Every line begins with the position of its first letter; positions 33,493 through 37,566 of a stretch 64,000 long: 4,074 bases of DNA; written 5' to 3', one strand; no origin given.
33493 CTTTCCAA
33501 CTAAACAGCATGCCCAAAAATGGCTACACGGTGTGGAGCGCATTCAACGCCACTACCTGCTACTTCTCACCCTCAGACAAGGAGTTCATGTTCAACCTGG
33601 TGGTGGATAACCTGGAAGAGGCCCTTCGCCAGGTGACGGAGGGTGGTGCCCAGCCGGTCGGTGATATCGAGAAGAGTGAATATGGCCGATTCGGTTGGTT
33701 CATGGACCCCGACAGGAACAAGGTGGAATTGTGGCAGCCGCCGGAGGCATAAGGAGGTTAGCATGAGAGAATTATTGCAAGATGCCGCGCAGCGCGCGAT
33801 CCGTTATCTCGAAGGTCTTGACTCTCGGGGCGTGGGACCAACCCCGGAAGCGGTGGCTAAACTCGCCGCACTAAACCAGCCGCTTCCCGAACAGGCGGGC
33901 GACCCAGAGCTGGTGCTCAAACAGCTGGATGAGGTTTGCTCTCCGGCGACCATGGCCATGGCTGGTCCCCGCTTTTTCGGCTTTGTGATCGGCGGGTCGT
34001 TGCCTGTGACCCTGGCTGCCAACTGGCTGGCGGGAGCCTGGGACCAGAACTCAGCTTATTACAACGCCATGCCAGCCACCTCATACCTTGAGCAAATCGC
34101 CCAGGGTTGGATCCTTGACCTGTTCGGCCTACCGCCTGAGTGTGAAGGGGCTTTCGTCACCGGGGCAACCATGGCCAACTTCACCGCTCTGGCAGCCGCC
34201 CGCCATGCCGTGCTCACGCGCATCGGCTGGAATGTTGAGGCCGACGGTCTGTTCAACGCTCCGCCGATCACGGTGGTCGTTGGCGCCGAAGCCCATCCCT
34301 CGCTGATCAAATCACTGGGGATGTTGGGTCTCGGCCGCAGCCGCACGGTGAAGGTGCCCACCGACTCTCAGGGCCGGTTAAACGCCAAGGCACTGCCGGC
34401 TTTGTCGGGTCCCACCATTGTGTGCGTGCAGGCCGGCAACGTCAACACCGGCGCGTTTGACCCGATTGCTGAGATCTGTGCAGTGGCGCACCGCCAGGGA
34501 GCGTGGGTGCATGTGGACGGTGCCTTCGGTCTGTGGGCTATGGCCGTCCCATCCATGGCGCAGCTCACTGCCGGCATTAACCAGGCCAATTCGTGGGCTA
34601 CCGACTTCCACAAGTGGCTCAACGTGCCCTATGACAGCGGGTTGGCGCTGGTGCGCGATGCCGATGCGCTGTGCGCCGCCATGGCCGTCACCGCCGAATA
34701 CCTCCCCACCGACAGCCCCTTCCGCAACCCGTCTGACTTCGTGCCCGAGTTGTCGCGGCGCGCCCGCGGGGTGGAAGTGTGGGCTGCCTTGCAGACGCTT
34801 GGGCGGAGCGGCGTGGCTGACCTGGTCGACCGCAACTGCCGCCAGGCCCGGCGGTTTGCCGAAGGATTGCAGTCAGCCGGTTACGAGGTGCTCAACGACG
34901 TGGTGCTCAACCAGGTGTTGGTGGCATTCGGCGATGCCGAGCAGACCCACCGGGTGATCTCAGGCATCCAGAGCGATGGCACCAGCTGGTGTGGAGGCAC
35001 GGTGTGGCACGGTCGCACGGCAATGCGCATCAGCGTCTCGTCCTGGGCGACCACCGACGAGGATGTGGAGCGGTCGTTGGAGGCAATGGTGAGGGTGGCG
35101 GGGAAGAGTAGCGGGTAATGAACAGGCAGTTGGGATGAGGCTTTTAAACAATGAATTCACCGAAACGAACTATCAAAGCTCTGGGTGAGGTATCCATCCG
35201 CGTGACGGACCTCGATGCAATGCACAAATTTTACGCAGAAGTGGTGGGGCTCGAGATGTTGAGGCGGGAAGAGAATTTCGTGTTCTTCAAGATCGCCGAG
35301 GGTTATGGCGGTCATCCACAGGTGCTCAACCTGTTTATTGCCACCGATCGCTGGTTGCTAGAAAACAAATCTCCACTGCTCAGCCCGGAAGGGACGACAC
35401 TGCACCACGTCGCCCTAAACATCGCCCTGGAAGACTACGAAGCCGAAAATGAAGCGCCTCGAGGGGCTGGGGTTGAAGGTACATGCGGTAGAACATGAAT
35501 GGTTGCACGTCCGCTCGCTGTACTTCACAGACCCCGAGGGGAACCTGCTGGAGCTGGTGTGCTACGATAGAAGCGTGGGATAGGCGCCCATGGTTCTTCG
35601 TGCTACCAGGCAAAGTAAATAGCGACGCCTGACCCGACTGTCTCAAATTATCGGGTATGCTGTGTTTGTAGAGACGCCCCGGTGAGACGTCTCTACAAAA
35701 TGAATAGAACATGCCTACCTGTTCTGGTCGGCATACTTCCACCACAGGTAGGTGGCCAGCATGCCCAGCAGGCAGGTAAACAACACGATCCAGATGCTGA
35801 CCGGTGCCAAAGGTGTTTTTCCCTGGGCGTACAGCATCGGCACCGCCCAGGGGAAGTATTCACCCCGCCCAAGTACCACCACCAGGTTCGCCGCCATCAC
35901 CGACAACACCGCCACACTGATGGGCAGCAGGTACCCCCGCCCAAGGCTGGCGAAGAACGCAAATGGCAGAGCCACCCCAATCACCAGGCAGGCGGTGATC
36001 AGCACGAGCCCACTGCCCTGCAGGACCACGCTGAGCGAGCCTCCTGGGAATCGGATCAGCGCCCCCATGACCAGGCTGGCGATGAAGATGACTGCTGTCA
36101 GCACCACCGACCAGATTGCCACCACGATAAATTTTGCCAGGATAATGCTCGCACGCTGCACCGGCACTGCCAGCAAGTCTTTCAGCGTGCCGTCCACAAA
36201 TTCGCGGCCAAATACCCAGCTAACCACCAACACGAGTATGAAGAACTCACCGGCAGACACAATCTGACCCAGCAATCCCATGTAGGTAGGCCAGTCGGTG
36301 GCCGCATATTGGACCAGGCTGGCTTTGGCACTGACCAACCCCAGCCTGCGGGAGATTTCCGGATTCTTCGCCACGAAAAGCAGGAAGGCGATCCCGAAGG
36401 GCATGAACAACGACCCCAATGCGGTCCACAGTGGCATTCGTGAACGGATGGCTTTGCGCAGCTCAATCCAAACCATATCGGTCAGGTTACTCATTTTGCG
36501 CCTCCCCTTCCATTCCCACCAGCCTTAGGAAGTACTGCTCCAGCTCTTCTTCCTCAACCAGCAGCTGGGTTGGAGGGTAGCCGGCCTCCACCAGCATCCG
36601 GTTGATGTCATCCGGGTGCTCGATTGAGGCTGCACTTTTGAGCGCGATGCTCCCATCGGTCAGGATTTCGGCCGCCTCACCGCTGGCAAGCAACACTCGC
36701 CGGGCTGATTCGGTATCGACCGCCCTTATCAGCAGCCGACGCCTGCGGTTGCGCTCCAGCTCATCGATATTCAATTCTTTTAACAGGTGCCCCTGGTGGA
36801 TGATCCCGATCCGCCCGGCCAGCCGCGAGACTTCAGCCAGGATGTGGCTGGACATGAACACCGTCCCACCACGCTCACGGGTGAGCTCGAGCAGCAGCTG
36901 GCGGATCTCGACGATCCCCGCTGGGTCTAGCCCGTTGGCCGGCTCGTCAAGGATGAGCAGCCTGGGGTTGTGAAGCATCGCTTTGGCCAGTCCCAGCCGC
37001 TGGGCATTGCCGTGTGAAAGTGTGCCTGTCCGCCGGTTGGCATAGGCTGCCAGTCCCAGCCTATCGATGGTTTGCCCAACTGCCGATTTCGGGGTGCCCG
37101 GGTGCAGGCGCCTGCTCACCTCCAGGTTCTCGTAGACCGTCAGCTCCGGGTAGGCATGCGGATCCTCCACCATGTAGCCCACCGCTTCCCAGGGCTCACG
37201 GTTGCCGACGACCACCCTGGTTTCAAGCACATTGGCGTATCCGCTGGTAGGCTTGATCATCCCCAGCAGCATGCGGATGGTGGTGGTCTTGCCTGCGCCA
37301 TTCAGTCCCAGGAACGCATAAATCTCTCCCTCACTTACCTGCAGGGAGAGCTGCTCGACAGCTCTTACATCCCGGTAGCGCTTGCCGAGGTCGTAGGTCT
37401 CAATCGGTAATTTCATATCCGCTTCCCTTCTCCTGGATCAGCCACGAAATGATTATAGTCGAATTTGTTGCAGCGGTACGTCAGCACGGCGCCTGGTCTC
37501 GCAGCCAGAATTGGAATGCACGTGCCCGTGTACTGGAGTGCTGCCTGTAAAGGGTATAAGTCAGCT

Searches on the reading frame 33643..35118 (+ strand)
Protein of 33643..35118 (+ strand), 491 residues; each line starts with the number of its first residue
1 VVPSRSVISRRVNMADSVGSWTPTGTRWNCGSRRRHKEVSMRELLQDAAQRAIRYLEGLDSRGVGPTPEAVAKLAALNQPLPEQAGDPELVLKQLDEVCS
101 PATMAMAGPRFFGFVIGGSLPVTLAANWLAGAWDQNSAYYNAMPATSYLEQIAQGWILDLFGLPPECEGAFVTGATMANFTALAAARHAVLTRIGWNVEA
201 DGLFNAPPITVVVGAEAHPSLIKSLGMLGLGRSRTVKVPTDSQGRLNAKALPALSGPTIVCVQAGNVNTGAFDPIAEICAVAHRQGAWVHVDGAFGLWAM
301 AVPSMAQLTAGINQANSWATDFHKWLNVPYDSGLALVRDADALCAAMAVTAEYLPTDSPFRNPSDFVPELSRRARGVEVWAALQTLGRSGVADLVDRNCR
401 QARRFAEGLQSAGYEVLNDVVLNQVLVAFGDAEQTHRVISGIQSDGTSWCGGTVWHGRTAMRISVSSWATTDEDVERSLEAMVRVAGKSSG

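Call 71: search_protein_families(library=pfam, proteins=[window:33643-35118:+], max_evalue=1)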
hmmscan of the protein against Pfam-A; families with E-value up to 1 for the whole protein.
window:33643-35118:+ (491 aa): 3 families
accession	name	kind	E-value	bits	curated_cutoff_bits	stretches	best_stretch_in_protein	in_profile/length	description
PF00282.25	Pyridoxal_deC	-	4.7e-40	137.9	27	1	76-423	7-368/375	Pyridoxal-dependent decarboxylase conserved domain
PF00266.25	Aminotran_5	-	2.2e-06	27.4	21.5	1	212-296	92-179/371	Aminotransferase class-V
PF01212.27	Beta_elim_lyase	-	0.0083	15.9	27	1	259-414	132-235/288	Beta-eliminating lyase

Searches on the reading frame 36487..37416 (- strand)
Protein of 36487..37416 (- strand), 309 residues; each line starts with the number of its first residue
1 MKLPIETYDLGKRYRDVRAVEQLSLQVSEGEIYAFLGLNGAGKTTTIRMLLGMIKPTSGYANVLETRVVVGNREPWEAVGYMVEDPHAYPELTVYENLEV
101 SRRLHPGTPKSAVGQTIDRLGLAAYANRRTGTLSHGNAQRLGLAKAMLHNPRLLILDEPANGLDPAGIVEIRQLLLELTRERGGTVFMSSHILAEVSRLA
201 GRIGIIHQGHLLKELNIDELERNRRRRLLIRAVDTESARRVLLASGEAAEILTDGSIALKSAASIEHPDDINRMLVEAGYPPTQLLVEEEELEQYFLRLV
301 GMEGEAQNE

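Call 71: search_protein_families(library=pfam, proteins=[window:36487-37416:-], max_evalue=1)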
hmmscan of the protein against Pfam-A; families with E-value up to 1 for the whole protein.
window:36487-37416:- (309 aa): 4 families
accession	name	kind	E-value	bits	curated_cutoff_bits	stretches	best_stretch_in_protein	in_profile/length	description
PF00005.33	ABC_tran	-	3.8e-31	108.9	25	1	21-161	2-137/137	ABC transporter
PF13304.12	AAA_21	-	2.7e-10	41.3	27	1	139-195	243-302/304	AAA domain, putative AbiEii toxin, Type IV TA system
PF13401.12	AAA_22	-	0.0053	17.5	27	1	31-172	6-105/130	AAA domain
PF00448.28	SRP54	-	0.037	14.1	22.7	1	32-55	3-26/196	SRP54-type protein, GTPase domain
